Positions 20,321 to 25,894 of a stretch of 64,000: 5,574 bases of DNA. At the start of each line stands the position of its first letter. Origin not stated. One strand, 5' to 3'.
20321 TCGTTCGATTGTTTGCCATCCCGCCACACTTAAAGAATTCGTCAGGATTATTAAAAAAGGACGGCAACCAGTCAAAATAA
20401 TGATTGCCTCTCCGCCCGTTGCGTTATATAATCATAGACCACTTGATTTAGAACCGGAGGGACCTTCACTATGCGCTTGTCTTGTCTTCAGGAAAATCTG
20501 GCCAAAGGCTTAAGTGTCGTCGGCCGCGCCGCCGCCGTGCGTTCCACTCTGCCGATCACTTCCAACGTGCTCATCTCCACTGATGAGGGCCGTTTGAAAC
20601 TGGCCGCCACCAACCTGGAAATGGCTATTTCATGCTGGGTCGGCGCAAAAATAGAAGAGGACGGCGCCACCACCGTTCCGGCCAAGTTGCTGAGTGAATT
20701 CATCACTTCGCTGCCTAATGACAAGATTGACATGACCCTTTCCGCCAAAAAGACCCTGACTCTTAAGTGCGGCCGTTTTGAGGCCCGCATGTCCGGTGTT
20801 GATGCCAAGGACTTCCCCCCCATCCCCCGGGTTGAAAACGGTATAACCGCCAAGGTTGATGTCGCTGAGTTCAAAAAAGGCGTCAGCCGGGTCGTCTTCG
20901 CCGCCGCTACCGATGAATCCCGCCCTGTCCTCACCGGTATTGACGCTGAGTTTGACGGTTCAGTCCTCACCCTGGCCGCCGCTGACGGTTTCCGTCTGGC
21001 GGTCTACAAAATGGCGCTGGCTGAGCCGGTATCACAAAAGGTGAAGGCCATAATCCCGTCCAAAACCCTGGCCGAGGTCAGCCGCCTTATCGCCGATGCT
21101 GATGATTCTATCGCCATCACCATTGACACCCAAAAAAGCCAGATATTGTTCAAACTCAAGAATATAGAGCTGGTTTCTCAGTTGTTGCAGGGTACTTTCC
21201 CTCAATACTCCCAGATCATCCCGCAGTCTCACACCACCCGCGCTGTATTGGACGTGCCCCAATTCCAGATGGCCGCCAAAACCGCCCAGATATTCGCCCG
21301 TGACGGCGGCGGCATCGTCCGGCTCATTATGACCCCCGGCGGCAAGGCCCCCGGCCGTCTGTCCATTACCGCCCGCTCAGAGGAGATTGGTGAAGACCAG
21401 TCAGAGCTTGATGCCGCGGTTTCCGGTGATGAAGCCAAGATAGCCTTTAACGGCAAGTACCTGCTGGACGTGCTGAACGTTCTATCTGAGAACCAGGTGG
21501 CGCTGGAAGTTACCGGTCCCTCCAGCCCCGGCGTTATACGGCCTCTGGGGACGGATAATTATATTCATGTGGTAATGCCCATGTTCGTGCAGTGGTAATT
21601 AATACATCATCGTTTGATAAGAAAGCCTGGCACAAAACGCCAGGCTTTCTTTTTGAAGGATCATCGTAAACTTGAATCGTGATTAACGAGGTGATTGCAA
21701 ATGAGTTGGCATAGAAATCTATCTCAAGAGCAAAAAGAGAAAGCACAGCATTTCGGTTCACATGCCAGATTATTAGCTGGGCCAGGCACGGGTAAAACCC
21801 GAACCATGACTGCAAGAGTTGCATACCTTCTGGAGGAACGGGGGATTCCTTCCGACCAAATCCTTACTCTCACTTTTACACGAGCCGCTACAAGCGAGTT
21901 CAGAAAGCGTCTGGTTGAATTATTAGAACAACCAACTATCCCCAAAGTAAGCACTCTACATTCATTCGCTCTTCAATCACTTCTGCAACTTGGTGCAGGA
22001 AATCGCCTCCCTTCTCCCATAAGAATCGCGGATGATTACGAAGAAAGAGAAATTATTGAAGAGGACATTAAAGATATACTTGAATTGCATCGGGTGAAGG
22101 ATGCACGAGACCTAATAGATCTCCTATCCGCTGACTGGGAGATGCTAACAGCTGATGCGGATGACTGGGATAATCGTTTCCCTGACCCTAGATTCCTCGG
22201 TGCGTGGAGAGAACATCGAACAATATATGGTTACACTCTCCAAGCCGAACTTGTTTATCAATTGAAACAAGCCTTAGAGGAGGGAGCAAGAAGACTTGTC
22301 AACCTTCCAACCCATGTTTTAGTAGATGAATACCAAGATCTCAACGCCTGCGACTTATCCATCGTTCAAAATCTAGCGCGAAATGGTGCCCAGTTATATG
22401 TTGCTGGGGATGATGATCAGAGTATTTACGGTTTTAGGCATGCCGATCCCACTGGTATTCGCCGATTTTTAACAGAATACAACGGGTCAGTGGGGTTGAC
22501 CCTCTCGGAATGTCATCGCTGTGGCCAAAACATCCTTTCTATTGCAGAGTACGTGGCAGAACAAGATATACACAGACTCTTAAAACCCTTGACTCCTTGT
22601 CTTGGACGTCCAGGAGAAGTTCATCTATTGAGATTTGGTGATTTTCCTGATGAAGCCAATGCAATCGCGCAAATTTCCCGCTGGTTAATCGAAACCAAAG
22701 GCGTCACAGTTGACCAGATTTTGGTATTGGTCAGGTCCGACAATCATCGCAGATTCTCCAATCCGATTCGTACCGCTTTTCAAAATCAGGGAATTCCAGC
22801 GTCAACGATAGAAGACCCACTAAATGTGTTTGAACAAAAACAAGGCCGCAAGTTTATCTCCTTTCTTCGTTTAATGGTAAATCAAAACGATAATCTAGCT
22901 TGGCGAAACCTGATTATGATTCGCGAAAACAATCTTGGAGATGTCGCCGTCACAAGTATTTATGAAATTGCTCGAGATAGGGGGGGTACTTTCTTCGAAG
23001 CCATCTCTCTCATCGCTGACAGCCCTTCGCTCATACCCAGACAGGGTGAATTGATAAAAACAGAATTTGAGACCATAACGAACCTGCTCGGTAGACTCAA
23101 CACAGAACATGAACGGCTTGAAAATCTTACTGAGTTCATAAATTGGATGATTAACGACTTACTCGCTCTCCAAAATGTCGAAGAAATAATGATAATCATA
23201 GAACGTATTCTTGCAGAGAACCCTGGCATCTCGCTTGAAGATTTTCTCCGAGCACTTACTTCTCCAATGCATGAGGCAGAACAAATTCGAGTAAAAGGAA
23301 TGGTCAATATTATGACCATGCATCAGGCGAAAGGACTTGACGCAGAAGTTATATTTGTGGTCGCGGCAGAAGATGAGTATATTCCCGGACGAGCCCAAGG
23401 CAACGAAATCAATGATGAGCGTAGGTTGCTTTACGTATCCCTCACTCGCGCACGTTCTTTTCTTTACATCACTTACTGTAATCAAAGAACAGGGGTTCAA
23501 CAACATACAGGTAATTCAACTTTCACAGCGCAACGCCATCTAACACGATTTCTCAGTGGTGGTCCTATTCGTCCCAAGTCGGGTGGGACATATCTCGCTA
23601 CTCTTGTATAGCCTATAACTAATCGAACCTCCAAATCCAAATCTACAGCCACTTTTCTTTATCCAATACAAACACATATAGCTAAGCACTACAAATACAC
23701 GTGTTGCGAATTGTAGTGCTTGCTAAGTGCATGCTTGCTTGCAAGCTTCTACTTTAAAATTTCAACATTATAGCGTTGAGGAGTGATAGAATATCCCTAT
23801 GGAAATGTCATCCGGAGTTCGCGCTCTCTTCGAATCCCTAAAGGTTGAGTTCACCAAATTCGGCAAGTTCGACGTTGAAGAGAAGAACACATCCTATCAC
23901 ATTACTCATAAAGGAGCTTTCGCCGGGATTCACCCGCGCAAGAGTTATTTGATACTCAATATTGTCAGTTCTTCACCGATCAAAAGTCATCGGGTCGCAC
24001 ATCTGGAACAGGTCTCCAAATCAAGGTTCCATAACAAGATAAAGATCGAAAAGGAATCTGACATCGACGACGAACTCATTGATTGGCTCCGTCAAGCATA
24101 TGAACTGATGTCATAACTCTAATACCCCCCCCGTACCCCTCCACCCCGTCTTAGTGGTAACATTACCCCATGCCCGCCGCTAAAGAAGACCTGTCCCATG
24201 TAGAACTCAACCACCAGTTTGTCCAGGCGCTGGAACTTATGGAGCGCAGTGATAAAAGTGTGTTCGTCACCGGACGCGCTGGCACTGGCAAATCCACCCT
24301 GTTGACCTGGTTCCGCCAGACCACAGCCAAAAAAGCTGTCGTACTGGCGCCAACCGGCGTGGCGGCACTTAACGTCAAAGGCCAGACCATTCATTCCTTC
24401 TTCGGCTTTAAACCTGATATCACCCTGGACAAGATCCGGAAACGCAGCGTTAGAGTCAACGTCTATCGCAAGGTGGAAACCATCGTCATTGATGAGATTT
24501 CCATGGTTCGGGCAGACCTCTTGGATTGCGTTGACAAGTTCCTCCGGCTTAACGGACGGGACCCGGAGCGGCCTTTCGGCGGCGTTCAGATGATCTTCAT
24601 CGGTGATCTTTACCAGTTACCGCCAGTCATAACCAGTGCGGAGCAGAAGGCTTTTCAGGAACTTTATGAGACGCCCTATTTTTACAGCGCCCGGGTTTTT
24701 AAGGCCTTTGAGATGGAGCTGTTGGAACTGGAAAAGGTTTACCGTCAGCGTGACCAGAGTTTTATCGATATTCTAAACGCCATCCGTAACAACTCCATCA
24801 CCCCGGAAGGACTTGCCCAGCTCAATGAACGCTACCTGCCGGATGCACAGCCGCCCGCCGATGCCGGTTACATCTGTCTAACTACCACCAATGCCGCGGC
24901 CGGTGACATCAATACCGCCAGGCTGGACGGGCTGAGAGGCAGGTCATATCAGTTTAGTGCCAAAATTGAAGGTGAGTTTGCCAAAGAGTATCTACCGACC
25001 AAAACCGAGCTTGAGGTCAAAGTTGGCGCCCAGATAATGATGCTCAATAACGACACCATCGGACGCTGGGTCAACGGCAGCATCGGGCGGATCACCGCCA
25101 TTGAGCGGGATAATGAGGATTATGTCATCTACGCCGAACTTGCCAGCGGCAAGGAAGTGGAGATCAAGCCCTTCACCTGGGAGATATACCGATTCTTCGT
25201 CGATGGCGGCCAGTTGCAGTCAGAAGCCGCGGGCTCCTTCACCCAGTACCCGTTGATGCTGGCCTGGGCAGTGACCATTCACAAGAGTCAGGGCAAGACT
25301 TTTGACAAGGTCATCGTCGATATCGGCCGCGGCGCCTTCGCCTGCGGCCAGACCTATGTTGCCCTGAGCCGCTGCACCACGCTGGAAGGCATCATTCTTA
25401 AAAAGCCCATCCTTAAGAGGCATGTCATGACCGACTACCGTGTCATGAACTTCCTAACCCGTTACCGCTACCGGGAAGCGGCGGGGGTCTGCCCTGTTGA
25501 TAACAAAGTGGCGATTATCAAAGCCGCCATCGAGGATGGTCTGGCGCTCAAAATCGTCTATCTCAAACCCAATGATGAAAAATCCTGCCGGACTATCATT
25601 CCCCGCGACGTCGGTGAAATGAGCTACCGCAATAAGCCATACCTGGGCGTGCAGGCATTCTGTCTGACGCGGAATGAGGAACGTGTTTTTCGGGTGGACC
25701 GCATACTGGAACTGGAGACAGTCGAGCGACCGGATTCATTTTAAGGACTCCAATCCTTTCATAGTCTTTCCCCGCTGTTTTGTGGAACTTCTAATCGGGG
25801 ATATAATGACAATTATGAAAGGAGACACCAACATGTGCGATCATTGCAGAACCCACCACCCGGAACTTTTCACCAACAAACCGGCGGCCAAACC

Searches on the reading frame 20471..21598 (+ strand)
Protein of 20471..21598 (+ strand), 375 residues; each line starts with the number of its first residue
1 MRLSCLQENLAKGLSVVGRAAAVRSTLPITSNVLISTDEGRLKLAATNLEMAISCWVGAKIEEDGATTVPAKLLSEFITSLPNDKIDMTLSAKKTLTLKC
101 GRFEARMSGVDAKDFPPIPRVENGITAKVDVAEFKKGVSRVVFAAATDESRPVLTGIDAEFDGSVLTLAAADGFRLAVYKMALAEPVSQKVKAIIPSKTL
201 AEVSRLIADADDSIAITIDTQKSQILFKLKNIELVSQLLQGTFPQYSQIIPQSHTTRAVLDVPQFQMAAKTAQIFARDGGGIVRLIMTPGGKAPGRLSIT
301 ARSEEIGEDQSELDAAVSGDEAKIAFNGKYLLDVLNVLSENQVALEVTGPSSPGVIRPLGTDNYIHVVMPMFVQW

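Call 15: search_protein_families(library=pfam, proteins=[window:20471-21598:+], max_evalue=0.001)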
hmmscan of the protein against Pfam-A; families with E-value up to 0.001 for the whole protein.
window:20471-21598:+ (375 aa): 3 families
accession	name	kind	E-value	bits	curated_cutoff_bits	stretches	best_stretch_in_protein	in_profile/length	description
PF02767.21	DNA_pol3_beta_2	-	4.3e-32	111.3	27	1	129-245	2-116/116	DNA polymerase III beta subunit, central domain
PF00712.24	DNA_pol3_beta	-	1.4e-28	99.9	24.4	1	1-118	1-119/120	DNA polymerase III beta subunit, N-terminal domain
PF02768.20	DNA_pol3_beta_3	-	1.8e-25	89.6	27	1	248-371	2-120/121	DNA polymerase III beta subunit, C-terminal domain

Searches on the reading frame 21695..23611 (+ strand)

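Call 15: search_protein_families(library=pfam, proteins=[window:21695-23611:+], max_evalue=0.001)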
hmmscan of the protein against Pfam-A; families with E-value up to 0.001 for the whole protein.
window:21695-23611:+ (638 aa): 6 families
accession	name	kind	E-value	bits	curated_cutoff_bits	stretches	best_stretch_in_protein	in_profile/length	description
PF00580.27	UvrD-helicase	-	1.6e-47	162.9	23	1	9-262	1-270/271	UvrD/REP helicase N-terminal domain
PF13361.12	UvrD_C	-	1.3e-36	127.2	25.6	2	472-597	235-350/350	UvrD-like helicase C-terminal domain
PF13245.12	AAA_19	-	7.3e-19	68.7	25.1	1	24-248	14-134/134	AAA domain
PF13538.12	UvrD_C_2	-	5.6e-07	29.8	27.4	1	539-592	4-51/52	UvrD-like helicase C-terminal domain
PF13604.12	AAA_30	-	6e-07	29.8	27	0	9-72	2-65/191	AAA domain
PF01443.25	Viral_helicase1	-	0.00056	20.2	21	0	526-592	166-226/228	Viral superfamily 1 RNA helicase core domain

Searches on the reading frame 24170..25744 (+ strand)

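Call 15: search_protein_families(library=pfam, proteins=[window:24170-25744:+], max_evalue=0.001)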
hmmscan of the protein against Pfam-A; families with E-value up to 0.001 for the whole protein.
window:24170-25744:+ (524 aa): 10 families
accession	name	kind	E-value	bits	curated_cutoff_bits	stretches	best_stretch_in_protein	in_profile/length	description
PF05970.20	PIF1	-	5.8e-31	108.3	25.9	1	24-210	18-217/223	PIF1-like helicase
PF13604.12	AAA_30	-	1.4e-13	51.4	27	1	19-220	8-182/191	AAA domain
PF13245.12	AAA_19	-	1.7e-11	44.9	25.1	1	26-153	9-132/134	AAA domain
PF02689.20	Herpes_Helicase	-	5.4e-10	38.4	27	1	358-420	723-786/808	Helicase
PF13280.12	WYL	-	6.7e-07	29.7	21.8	1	447-516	3-69/70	WYL domain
PF13538.12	UvrD_C_2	-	3.7e-05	23.9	27.4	1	364-401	1-44/52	UvrD-like helicase C-terminal domain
PF13401.12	AAA_22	-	4e-05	24.4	27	1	27-146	4-123/130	AAA domain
PF13479.12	AAA_24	-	4.2e-05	23.9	27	1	29-123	3-86/195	AAA domain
PF01443.25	Viral_helicase1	-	9.2e-05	22.8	21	0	32-114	2-72/228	Viral superfamily 1 RNA helicase core domain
PF13191.12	AAA_16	-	0.00089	20.2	32.6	0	21-59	16-56/167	AAA ATPase domain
